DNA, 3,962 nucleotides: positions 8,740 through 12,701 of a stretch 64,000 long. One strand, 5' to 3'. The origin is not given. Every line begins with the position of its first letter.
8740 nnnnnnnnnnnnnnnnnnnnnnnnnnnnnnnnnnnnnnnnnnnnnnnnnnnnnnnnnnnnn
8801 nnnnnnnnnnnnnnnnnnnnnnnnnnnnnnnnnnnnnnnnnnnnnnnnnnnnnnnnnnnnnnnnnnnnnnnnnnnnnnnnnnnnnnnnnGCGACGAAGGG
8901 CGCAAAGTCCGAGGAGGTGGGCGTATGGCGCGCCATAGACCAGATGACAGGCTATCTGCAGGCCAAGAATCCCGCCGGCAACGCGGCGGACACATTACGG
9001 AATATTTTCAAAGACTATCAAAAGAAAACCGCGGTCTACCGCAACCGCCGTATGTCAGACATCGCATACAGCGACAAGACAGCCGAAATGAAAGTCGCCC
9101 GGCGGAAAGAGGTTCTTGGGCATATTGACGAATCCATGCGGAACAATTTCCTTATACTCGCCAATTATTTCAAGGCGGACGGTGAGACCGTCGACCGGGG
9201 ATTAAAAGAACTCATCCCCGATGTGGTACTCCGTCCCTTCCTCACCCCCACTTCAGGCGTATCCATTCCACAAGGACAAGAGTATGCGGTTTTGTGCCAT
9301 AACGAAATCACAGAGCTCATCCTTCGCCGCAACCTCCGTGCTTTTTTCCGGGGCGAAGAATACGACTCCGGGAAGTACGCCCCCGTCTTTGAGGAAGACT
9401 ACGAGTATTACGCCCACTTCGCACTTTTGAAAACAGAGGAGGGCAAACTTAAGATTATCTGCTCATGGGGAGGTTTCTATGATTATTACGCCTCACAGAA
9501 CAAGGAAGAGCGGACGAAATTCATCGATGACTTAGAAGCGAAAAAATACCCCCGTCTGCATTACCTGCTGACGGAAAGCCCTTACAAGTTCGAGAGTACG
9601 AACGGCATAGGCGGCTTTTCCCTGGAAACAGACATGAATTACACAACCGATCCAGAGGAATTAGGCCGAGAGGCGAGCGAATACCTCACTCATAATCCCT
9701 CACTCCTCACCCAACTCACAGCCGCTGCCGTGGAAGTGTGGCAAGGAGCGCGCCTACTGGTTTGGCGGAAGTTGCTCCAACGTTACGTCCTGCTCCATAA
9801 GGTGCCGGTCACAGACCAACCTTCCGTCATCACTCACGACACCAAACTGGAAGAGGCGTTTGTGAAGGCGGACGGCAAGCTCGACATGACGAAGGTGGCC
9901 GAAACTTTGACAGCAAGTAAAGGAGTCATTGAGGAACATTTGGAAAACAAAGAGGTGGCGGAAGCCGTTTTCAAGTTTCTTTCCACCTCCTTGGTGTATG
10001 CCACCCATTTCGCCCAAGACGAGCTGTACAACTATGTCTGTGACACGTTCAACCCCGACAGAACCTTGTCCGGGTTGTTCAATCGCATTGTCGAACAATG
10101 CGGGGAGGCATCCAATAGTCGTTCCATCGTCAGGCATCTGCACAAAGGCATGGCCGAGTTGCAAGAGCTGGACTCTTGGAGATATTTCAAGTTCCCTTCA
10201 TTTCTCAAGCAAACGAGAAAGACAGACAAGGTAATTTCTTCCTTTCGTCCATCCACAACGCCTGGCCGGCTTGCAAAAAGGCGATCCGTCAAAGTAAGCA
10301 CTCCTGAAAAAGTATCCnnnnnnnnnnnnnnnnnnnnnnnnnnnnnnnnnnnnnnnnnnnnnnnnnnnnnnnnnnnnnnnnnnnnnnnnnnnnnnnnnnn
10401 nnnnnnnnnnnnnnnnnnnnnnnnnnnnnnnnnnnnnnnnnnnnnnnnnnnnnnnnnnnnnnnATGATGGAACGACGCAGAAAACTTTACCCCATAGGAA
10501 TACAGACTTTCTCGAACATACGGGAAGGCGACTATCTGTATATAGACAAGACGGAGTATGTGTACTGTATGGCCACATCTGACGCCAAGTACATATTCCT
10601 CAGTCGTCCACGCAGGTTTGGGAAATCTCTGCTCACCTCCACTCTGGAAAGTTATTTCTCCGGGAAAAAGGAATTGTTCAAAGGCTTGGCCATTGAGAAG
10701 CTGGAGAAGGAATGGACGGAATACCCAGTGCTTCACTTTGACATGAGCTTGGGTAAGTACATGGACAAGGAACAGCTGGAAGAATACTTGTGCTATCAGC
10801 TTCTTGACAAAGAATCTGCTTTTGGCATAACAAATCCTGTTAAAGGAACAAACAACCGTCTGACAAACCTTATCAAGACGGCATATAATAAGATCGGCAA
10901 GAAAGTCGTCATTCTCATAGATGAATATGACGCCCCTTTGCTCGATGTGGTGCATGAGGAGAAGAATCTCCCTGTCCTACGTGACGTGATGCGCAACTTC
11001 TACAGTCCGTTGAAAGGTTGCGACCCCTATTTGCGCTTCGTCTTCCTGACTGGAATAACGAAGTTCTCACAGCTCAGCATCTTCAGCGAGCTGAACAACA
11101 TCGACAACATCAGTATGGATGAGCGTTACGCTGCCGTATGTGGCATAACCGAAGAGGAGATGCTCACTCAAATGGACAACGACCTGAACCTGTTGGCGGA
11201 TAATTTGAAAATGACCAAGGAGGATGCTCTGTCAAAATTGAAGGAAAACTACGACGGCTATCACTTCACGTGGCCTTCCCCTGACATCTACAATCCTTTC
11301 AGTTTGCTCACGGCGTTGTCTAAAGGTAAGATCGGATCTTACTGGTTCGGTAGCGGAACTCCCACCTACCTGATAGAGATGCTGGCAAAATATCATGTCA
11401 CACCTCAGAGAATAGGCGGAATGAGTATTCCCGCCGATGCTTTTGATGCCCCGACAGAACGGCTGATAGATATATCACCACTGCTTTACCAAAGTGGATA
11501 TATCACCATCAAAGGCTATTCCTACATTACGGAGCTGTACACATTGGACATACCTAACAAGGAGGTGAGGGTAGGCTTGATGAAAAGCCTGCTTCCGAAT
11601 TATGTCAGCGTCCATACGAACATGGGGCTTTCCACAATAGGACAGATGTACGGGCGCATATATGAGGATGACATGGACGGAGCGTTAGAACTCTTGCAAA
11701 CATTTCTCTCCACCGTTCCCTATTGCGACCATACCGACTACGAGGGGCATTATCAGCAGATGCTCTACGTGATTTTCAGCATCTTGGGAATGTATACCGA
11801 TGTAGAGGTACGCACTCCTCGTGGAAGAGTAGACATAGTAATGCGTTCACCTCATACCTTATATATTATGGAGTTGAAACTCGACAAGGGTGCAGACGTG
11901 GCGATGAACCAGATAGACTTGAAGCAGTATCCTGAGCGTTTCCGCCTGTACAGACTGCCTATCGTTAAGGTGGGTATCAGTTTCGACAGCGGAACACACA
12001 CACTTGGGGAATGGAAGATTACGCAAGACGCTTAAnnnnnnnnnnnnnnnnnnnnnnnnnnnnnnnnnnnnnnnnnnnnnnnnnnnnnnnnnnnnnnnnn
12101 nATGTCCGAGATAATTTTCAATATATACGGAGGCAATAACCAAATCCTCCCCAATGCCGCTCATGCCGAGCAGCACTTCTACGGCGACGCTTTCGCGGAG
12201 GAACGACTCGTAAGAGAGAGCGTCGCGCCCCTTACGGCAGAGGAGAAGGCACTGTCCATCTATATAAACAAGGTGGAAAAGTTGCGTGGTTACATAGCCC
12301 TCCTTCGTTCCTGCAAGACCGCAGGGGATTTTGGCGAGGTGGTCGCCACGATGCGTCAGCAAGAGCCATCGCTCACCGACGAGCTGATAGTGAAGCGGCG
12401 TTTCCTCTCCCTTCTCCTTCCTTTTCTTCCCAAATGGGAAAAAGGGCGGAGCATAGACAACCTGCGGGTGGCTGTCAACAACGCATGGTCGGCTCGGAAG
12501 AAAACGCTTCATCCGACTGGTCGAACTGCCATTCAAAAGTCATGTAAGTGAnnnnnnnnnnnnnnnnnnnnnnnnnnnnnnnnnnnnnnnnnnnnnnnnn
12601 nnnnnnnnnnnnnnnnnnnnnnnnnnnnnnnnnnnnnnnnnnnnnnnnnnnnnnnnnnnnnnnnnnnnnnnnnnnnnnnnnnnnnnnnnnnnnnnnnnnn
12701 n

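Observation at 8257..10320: Giant UpxY-like antiterminator: NusG-like N-terminus plus ~470-aa unknown C-terminal extension, with no UpxZ partner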

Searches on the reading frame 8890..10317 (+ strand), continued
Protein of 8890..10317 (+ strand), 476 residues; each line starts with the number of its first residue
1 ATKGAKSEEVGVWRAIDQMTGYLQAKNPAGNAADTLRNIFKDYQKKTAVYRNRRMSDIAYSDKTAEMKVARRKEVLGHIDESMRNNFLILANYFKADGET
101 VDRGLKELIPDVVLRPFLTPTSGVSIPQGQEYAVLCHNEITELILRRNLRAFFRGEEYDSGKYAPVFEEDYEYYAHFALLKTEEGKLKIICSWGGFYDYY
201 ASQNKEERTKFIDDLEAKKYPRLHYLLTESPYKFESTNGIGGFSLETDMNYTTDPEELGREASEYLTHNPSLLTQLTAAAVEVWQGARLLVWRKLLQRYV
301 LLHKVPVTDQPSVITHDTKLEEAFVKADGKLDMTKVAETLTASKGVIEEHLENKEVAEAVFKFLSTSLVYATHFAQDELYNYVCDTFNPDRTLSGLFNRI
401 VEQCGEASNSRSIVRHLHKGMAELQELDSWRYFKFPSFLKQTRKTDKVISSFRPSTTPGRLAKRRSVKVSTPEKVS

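Call 77: fold_search(model_id=the predicted structure, library=viral)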
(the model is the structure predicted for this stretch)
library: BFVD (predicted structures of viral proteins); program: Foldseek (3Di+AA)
matches with E <= 10: 283; with E <= 0.001: 0
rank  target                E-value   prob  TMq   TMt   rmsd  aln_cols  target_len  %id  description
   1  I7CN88                1.2e-01  0.11  0.11  0.09  28.3       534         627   10  Uncharacterized protein [Pseudomonas phage PA7]
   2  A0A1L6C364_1          2.7e-01  0.06  0.09  0.06  27.9       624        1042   10  (no name in the UniProt tables at hand)
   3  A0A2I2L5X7            2.8e-01  0.10  0.07  0.11  16.6       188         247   11  Uncharacterized protein [Orpheovirus IHUMI-LCC2]
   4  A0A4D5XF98            3.0e-01  0.13  0.11  0.16  21.8       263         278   16  Uncharacterized protein [Pithovirus LCPAC102]
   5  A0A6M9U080            3.5e-01  0.35  0.14  0.22  11.9       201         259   13  Uncharacterized protein [Drosophila-associated filamentous virus]
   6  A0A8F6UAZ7            3.6e-01  0.12  0.15  0.17  19.7       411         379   10  Putative phosphotransferase [Rhinella marina erythrocytic-like virus]
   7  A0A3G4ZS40            5.0e-01  0.08  0.09  0.09  26.1       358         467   14  Uncharacterized protein [Edafosvirus sp.]
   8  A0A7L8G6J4            6.2e-01  0.04  0.10  0.09  31.2       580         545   10  Portal protein [Rhizobium phage Palo]
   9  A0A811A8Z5            7.5e-01  0.06  0.10  0.08  22.9       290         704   10  (no name in the UniProt tables at hand)
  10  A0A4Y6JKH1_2          7.5e-01  0.02  0.08  0.05  27.6       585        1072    9  RNA-directed RNA polymerase L [Dar es Salaam virus TZ-189]
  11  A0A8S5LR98            7.8e-01  0.05  0.09  0.09  25.3       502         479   11  Nicomicin, ANTIMICROBIAL PROTEIN [Myoviridae sp. ctSGr1]
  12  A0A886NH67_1          9.4e-01  0.04  0.11  0.06  31.2       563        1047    9  (no name in the UniProt tables at hand)
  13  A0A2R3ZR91            9.4e-01  0.04  0.11  0.06  31.0       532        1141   11  (no name in the UniProt tables at hand)
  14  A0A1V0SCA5            9.8e-01  0.09  0.08  0.04  15.5       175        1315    7  Superfamily II DNA or RNA helicase [Catovirus CTV1]
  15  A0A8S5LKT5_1          1.1e+00  0.02  0.08  0.07  25.3       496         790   12  Tail tape measure protein [Siphoviridae sp. ctKcB20]
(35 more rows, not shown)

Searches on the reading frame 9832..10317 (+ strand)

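Call 65: search_protein_families(library=pfam, proteins=[window:9832-10317:+], max_evalue=10)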
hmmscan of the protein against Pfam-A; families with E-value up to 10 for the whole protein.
window:9832-10317:+ (162 aa): 1 family
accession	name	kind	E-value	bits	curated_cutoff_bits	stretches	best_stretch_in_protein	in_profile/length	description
PF04078.19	Rcd1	-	0.23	11.2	37.7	1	28-105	135-211/260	Cell differentiation family, Rcd1-like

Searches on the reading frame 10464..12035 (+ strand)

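Call 3: search_protein_families(library=pfam, proteins=[window:10464-12035:+], max_evalue=0.1)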
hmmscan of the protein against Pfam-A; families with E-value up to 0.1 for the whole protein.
window:10464-12035:+ (523 aa): 2 families
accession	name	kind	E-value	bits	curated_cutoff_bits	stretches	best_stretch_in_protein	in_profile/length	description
PF09820.16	AAA-ATPase_like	-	7.5e-69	232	26.1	1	10-207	1-201/201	Predicted AAA-ATPase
PF08011.17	PDDEXK_9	-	4.5e-17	62.4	25.5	1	426-517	2-105/105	PD-(D/E)XK nuclease superfamily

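Call 4: search_protein_families(library=ncbifam, proteins=[window:10464-12035:+], max_evalue=0.1)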
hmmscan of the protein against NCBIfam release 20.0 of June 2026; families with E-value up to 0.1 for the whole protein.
window:10464-12035:+ (523 aa): 0 families

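Call 76: search_protein_families(library=padloc, proteins=[window:10464-12035:+], max_evalue=0.001)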
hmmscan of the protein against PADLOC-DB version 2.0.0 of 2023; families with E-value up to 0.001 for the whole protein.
window:10464-12035:+ (523 aa): 0 families

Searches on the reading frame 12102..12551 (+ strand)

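Call 3: search_protein_families(library=pfam, proteins=[window:12102-12551:+], max_evalue=0.1)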
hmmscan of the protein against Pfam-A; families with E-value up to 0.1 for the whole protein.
window:12102-12551:+ (149 aa): 0 families

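Call 4: search_protein_families(library=ncbifam, proteins=[window:12102-12551:+], max_evalue=0.1)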
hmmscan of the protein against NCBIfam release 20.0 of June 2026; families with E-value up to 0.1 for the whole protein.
window:12102-12551:+ (149 aa): 0 families

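Call 76: search_protein_families(library=padloc, proteins=[window:12102-12551:+], max_evalue=0.001)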
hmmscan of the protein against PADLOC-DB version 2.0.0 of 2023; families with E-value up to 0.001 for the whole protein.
window:12102-12551:+ (149 aa): 1 family
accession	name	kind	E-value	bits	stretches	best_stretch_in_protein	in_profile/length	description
PDLC04418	PDC-M11A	-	0.0003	17.8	1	3-27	46-70/444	-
